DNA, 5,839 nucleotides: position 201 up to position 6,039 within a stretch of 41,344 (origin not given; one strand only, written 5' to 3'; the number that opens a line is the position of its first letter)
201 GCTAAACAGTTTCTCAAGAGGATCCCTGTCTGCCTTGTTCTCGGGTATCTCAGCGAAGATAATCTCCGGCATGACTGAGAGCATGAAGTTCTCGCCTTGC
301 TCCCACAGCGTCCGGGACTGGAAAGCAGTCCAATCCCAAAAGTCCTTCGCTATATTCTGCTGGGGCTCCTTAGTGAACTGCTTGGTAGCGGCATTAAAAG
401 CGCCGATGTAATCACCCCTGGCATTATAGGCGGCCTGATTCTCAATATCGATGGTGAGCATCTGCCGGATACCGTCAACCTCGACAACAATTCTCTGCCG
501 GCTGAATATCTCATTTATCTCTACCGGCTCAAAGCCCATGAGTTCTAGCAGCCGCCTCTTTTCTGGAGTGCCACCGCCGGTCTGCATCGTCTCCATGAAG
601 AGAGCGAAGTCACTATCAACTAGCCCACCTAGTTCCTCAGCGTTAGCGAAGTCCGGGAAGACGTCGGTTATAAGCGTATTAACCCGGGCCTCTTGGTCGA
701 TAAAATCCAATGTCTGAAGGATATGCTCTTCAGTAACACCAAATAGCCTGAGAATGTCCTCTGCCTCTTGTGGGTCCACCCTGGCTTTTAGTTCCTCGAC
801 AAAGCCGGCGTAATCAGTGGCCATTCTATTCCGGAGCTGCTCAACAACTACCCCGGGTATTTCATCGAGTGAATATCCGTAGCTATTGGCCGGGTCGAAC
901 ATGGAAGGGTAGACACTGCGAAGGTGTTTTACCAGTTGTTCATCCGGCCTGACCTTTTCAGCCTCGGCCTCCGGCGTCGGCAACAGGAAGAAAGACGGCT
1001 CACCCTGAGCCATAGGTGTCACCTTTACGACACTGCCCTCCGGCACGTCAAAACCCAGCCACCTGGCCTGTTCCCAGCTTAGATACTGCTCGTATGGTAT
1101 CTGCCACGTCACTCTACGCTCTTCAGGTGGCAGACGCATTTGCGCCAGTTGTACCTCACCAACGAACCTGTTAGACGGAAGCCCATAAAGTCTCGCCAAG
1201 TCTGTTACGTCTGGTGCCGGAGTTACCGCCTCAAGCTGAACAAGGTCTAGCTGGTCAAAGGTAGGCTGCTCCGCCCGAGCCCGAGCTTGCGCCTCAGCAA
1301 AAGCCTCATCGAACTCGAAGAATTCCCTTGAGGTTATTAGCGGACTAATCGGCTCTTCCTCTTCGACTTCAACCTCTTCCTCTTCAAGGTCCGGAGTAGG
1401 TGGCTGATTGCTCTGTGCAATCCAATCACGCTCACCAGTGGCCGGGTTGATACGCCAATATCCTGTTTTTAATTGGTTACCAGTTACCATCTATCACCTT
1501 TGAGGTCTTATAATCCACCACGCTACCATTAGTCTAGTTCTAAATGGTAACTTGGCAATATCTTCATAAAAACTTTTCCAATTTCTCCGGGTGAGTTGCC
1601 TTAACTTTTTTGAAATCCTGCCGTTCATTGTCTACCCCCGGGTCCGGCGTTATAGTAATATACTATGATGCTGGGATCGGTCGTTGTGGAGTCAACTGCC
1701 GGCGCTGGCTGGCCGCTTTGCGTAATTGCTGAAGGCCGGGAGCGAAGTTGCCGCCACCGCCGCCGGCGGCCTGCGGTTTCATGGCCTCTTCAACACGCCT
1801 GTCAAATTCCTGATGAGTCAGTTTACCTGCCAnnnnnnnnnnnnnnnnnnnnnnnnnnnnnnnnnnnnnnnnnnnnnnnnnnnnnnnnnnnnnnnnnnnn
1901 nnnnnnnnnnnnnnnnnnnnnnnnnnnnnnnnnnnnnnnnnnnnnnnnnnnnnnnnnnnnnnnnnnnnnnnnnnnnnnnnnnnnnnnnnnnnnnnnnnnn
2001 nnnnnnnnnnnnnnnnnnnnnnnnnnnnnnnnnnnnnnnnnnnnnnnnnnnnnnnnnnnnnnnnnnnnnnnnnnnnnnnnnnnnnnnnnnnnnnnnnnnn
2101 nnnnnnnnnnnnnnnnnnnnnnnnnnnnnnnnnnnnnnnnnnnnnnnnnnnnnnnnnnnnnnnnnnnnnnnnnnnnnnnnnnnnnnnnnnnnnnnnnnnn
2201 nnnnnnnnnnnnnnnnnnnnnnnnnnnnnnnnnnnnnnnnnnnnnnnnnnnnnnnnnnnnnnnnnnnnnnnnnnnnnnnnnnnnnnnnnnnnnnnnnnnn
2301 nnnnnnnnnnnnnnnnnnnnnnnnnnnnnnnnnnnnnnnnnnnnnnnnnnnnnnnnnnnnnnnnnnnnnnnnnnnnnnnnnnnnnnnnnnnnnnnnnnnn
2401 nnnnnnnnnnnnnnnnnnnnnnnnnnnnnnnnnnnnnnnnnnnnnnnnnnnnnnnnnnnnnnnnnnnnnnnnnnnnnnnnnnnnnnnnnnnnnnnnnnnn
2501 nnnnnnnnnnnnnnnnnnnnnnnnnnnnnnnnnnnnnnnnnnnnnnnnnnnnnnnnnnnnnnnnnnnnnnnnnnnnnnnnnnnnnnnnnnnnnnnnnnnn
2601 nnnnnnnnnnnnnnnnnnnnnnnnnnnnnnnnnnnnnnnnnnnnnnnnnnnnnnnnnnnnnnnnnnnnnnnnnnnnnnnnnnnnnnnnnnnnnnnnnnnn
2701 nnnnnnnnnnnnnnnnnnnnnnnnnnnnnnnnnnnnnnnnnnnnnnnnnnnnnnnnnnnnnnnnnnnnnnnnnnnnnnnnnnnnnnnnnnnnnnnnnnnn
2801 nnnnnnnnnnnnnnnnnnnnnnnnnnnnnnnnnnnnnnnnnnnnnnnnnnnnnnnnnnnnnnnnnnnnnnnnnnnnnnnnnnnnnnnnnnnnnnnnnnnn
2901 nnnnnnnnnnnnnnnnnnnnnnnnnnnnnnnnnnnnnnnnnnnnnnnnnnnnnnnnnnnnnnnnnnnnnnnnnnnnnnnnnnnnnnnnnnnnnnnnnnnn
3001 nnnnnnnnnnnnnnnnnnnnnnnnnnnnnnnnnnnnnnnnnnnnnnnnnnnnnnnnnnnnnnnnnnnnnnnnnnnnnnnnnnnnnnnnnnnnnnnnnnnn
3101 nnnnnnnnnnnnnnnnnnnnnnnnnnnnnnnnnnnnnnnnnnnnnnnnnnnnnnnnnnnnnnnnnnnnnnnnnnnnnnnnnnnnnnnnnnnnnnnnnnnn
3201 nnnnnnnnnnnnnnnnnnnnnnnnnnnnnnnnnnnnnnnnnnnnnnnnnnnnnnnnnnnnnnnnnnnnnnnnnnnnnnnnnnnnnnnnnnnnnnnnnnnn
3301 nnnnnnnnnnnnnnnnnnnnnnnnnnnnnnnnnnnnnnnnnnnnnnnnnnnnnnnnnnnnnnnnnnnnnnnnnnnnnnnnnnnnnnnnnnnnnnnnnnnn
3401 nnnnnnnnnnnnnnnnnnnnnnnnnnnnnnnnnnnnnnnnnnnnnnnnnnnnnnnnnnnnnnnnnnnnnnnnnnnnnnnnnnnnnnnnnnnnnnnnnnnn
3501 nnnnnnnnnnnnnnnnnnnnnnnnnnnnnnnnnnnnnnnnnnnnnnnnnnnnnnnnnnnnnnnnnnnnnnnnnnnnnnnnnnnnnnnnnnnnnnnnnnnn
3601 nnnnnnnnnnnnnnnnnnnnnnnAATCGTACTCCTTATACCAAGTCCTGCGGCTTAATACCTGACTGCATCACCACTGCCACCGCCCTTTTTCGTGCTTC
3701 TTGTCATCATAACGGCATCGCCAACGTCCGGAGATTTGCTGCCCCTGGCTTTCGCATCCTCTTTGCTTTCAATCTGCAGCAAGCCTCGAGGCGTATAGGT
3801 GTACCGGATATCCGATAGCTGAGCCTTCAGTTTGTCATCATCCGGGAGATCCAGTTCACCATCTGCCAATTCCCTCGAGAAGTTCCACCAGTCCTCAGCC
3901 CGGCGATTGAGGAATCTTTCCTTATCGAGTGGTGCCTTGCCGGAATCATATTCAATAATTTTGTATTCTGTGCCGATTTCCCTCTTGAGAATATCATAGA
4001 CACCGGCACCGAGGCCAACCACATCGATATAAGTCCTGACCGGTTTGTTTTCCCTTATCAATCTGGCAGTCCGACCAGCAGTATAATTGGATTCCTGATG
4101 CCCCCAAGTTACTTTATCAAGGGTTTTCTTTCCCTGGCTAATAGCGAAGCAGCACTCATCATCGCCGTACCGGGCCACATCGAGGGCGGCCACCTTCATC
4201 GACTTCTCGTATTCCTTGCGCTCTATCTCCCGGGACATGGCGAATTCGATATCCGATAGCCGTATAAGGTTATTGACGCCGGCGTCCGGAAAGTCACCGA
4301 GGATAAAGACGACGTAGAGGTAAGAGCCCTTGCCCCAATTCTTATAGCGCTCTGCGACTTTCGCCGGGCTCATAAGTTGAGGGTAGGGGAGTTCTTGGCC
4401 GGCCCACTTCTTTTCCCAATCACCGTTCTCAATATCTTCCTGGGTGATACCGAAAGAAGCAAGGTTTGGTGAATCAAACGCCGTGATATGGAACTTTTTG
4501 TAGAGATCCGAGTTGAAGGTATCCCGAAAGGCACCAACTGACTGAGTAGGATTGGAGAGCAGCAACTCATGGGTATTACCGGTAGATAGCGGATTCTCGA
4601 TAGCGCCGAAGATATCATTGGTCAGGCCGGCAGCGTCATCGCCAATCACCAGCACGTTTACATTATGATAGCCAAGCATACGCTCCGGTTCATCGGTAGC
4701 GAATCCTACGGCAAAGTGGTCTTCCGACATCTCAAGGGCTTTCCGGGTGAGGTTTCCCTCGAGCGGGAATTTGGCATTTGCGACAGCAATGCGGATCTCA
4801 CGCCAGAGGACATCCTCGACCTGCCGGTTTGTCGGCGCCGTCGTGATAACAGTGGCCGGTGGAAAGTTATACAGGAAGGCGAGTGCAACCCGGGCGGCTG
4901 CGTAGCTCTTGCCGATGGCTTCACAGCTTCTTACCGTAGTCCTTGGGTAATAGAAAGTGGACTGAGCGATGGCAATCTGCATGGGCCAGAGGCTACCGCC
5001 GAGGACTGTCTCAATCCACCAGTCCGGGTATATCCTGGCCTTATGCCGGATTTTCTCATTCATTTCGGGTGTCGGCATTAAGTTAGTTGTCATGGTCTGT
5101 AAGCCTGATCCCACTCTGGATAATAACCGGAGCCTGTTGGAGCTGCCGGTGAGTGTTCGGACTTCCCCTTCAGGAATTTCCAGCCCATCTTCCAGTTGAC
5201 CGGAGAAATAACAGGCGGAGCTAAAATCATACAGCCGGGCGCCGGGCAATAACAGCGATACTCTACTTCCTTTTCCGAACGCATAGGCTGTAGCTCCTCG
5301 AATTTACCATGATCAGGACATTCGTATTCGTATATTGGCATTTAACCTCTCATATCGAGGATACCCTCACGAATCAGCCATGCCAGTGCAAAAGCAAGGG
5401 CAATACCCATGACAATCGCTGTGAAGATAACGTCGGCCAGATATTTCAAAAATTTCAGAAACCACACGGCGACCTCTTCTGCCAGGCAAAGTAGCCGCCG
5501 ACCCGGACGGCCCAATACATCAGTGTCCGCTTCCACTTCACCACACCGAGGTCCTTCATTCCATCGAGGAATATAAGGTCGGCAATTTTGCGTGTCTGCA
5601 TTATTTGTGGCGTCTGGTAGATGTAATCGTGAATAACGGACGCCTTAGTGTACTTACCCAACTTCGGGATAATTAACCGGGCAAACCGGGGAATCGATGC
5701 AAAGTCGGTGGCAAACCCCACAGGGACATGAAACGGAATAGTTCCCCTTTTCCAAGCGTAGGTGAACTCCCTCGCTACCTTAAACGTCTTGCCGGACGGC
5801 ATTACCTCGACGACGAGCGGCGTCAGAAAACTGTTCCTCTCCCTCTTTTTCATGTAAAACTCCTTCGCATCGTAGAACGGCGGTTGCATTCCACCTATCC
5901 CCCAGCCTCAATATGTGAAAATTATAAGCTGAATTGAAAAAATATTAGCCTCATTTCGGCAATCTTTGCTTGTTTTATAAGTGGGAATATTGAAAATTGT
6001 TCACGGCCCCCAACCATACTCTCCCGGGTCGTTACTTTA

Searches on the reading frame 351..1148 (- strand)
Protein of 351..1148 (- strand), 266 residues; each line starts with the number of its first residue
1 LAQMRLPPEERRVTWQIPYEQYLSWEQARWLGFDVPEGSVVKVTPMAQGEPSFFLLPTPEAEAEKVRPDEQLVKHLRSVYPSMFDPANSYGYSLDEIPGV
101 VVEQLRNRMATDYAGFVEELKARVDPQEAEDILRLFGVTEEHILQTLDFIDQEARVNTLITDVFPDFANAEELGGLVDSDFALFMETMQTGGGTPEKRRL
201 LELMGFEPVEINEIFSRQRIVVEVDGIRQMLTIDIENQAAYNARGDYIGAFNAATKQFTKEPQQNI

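Call 73: find_homologous_proteins(query=A5, max_evalue=0.001)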
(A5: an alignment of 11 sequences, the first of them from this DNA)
Query A5 (11 sequences): 8000 candidates shared short words with the query, none scored E <= 0.001.

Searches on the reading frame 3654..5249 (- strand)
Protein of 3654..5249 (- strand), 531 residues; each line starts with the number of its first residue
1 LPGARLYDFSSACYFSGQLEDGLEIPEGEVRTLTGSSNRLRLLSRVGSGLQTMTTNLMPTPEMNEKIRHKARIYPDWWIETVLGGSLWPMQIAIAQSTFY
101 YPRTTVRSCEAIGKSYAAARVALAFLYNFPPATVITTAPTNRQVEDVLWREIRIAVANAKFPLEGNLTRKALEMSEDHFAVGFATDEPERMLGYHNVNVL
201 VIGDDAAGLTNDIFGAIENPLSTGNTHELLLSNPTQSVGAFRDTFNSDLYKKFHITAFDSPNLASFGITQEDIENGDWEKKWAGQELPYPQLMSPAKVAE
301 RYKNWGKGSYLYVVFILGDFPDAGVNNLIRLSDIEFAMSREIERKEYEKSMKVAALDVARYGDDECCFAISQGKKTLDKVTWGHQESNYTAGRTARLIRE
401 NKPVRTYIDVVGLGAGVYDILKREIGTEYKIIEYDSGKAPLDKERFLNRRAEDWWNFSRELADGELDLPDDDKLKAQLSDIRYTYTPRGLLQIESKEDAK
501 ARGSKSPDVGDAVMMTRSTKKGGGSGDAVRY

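Call 7: search_protein_families(library=pfam, max_evalue=0.1, proteins=[window:3654-5249:-])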
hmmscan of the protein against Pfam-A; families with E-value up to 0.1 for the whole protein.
window:3654-5249:- (531 aa): 1 family
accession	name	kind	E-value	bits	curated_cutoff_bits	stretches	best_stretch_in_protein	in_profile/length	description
PF17289.8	Terminase_6C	-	0.015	15.7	22.6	1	355-432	2-87/155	Terminase RNaseH-like domain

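Call 8: search_protein_families(library=phrogs, max_evalue=0.01, proteins=[window:3654-5249:-])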
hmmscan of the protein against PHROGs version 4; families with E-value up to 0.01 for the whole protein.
window:3654-5249:- (531 aa): 4 families
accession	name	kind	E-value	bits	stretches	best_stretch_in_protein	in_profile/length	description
phrog_5902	-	unknown function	6.3e-23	82.6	2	101-263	49-230/359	-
phrog_7579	-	head and packaging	0.00097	19.4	1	112-244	28-157/239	terminase large subunit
phrog_675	-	head and packaging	0.003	16.9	1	89-158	45-112/576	terminase large subunit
phrog_20197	-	unknown function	0.0088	17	0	102-159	50-107/158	-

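Call 87: search_dna_similar(query=window:3654-5249:-, collection=phages, mode=protein, max_evalue=0.001, max_rows=20)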
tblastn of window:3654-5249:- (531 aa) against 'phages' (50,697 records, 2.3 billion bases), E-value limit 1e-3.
Records with a match: 545; places in all: 549; records where one place covers at least 80% of the query: 280.
Best place of each record, by identity: <60% 545.
By first word of the organism name: Salinibacter 184; Vibrio 37; Microbacterium 33; Escherichia 33; Acinetobacter 30; Arthrobacter 29; Streptomyces 24; Clostridium 18; Pseudomonas 17; Salmonella 17; and 46 more.
By host as written in the record: Salinibacter ruber M8 184; - 63; Arthrobacter sp. ATCC 21022 26; Acinetobacter baumannii 15; Escherichia coli 14; Streptomyces griseus ATCC 10137 10; Microbacterium foliorum NRRL B-24224 SEA 9; Microbacterium foliorum NRRL B-24224 8; and 119 more.
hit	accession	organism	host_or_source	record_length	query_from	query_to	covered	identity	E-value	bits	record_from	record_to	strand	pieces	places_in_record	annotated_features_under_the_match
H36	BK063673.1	Caudoviricetes sp. vir525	Methanosarcinales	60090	57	516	87%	38.5%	2e-89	306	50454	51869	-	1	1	terminase large subunit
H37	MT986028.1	Arthrobacter phage Thunderclap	Arthrobacter sp. ATCC 21022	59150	60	514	86%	31.8%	6e-49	187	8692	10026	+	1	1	22: terminase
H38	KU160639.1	Arthrobacter phage Anansi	Arthrobacter sp. ATCC 21022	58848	60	514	86%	31.8%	7e-49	187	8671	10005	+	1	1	22: terminase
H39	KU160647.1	Arthrobacter phage Gorgeous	Arthrobacter sp. ATCC 21022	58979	60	514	86%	31.8%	7e-49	187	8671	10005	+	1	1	22: terminase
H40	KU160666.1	Arthrobacter phage SorJuana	Arthrobacter sp. ATCC 21022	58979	60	514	86%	31.8%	7e-49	187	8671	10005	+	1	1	22: terminase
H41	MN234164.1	Arthrobacter phage Yeezus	Arthrobacter sp. ATCC 21022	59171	60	514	86%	31.8%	7e-49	187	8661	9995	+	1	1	21: terminase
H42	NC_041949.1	Arthrobacter phage Amigo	Arthrobacter sp. ATCC 21022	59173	60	514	86%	31.8%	7e-49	187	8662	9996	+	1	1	22: terminase large subunit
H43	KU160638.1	Arthrobacter phage Amigo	Arthrobacter sp. ATCC 21022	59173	60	514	86%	31.8%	7e-49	187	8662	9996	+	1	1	22: terminase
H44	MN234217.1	Arthrobacter phage Ichor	Arthrobacter sp. ATCC 21022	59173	60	514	86%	31.8%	7e-49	187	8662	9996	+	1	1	21: terminase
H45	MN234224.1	Arthrobacter phage Jaek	Arthrobacter sp. ATCC 21022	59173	60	514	86%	31.8%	7e-49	187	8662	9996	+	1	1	21: terminase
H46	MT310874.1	Arthrobacter phage Boersma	Arthrobacter sp. ATCC 21022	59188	60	514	86%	31.8%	7e-49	187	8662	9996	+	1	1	23: terminase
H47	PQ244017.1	Arthrobacter phage Amavida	Arthrobacter sp. ATCC 21022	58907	60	514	86%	31.6%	3e-48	186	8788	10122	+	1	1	24: terminase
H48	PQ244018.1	Arthrobacter phage Heylee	Arthrobacter sp. ATCC 21022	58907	60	514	86%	31.6%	3e-48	186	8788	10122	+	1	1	24: terminase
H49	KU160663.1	Arthrobacter phage Rings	Arthrobacter sp. ATCC 21022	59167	60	514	86%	31.6%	3e-48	186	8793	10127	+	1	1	21: terminase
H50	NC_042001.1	Arthrobacter phage Molivia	Arthrobacter sp. ATCC 21022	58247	60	507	84%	32.0%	2e-41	165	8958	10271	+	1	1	26: terminase large subunit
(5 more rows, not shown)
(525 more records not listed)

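Call 88: get_annotated_region(hit=H36, flank=16000)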
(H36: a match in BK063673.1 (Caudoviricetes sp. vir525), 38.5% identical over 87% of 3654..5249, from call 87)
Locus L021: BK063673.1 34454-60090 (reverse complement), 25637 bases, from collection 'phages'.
description: TPA_asm: Caudoviricetes sp. vir525 genomic sequence.
organism: Caudoviricetes sp. vir525 (NCBI taxid 3068363)
taxonomy: Viruses; Duplodnaviria; Heunggongvirae; Uroviricota; Caudoviricetes
host: Methanosarcinales; source: iso-alkane-degrading methanogenic enrichment culture; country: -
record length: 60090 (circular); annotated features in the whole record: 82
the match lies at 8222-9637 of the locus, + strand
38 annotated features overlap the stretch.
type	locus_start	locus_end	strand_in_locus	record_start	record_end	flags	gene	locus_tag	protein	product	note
CDS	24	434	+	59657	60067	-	-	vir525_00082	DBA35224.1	RecT-like ssDNA annealing protein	phrog_2760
CDS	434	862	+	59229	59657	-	-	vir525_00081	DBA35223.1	hypothetical protein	-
CDS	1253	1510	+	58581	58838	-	-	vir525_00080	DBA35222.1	hypothetical protein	-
CDS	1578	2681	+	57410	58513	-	-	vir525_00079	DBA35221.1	transposase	phrog_506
CDS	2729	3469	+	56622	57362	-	-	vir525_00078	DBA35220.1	hypothetical protein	-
CDS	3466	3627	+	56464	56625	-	-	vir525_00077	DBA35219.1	hypothetical protein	-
CDS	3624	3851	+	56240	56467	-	-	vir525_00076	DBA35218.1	hypothetical protein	-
CDS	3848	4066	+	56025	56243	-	-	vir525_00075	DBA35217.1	hypothetical protein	-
CDS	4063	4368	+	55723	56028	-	-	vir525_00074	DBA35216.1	hypothetical protein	-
CDS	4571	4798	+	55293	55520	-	-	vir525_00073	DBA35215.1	hypothetical protein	-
CDS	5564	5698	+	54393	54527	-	-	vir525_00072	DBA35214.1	hypothetical protein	-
CDS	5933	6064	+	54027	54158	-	-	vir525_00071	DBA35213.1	hypothetical protein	-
CDS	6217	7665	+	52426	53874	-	-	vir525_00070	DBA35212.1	hypothetical protein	-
CDS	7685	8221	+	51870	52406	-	-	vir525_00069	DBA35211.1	hypothetical protein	-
CDS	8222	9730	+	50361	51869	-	-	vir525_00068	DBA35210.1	terminase large subunit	phrog_2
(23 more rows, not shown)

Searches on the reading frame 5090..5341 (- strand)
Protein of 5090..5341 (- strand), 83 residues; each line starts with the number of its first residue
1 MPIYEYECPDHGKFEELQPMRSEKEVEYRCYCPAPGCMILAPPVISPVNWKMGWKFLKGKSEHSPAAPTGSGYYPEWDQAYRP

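Call 102: search_protein_families(library=pfam, max_evalue=0.01, proteins=[window:5090-5341:-])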
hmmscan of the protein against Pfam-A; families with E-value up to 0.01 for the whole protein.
window:5090-5341:- (83 aa): 1 family
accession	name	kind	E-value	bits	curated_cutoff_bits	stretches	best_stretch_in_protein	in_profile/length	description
PF09723.15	Zn_ribbon_8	-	1.4e-07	31.8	34.4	1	1-30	1-29/41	Zinc ribbon domain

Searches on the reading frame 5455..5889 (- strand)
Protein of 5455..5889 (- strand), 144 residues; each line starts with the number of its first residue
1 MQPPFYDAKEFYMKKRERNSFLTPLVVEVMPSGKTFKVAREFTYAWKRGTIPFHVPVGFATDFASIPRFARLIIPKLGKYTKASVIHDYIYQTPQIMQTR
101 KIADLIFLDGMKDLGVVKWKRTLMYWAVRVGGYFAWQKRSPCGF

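Call 100: search_protein_families(library=phrogs, max_evalue=0.001, proteins=[window:5455-5889:-])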
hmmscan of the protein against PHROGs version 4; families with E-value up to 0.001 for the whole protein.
window:5455-5889:- (144 aa): 1 family
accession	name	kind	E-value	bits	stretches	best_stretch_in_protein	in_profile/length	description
phrog_1158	-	tail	7.4e-34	118.2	1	19-138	8-133/205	tail assembly chaperone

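Call 101: search_dna_similar(query=window:5455-5889:-, collection=phages, mode=protein, max_evalue=0.001, max_rows=30, rows=spread)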
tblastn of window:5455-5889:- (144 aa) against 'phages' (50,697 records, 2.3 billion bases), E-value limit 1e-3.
Records with a match: 260; places in all: 261; records where one place covers at least 80% of the query: 40.
Best place of each record, by identity: <60% 260.
By first word of the organism name: Campylobacter 58; Pseudomonas 29; Salmonella 27; Bacteriophage 27; Erwinia 20; Helicobacter 18; Fusobacterium 11; Vibrio 9; Ralstonia 8; Klebsiella 7; and 17 more.
By host as written in the record: - 22; Campylobacter jejuni NCTC12662 15; Helicobacter pylori 14; Campylobacter jejuni 12; Erwinia amylovora 9; Erwinia amylovora ATCC 29780 8; Fusobacterium nucleatum 7; Klebsiella pneumoniae 7; and 103 more.
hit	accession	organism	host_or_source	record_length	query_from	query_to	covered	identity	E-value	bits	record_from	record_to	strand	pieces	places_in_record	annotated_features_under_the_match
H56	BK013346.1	Aquificae Joseph's Coat Spring virus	Aquificae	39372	23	139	81%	43.0%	8e-19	87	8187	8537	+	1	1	hypothetical protein | conserved hypothetical protein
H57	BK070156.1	Bacteriophage sp.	Helicobacter trogontum ATCC 700114 ...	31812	14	136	85%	34.8%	2e-17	83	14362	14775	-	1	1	DUF1353 domain-containing protein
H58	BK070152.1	Bacteriophage sp.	Helicobacter sp. 13S00477-4 genome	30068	19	144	88%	32.0%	3e-12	68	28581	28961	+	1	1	hypothetical protein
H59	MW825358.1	Xanthomonas phage vB_XciM_LucasX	Xanthomonas citri 306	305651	24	136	78%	35.2%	4e-13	71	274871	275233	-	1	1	hypothetical protein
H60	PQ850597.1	Escherichia phage ChristineMuster_Bas80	Escherichia coli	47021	13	137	87%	31.5%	1e-9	61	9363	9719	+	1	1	tail assembly chaperone | Rz-like spanin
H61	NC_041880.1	Pseudomonas phage phiPMW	Pseudomonas putida PpG1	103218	36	137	71%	37.4%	3e-9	60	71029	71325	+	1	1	tail assembly chaperone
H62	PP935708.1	Campylobacter phage vB_CJ12660_3PH123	Campylobacter jejuni NCTC 12660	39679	10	130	84%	31.0%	3e-6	51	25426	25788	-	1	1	hypothetical protein (x2)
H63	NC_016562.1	Campylobacter phage CPX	Campylobacter jejuni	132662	49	132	58%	43.5%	7e-10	61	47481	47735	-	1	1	tail assembly chaperone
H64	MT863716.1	Campylobacter phage F348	Campylobacter jejuni NCTC12658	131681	49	132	58%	43.5%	3e-9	59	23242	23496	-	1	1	putative tail assembly chaperone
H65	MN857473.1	Caulobacter phage S2B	Caulobacter vibrioides CB15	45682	20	129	76%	32.8%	1e-7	55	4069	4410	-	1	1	S2B_gp007c: protein of unknown function DUF1353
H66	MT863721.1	Campylobacter phage F358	Campylobacter jejuni NCTC12662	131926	49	132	58%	42.4%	4e-9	59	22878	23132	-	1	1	putative tail assembly chaperone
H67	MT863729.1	Campylobacter phage F372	Campylobacter jejuni NCTC12662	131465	49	132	58%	42.4%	5e-9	59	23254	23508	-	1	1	putative tail assembly chaperone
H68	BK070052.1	Bacteriophage sp.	Helicobacter bizzozeronii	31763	19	129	77%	31.1%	9e-5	47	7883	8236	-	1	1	hypothetical protein (x2)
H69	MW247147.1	Helicobacter phage COL 23-PUJ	Helicobacter pylori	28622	21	129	76%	30.8%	2e-5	49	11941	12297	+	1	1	hypothetical protein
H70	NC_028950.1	Ralstonia phage RSL2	-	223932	55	130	53%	42.4%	1e-10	63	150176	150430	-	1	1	tail assembly chaperone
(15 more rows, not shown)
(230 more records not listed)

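Call 102: search_protein_families(library=pfam, max_evalue=0.01, proteins=[window:5455-5889:-])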
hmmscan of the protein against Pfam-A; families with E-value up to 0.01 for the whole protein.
window:5455-5889:- (144 aa): 1 family
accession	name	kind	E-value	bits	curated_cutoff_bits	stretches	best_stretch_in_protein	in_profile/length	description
PF07087.16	DUF1353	-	1.9e-28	98.4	22.5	1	36-128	1-91/91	Protein of unknown function (DUF1353)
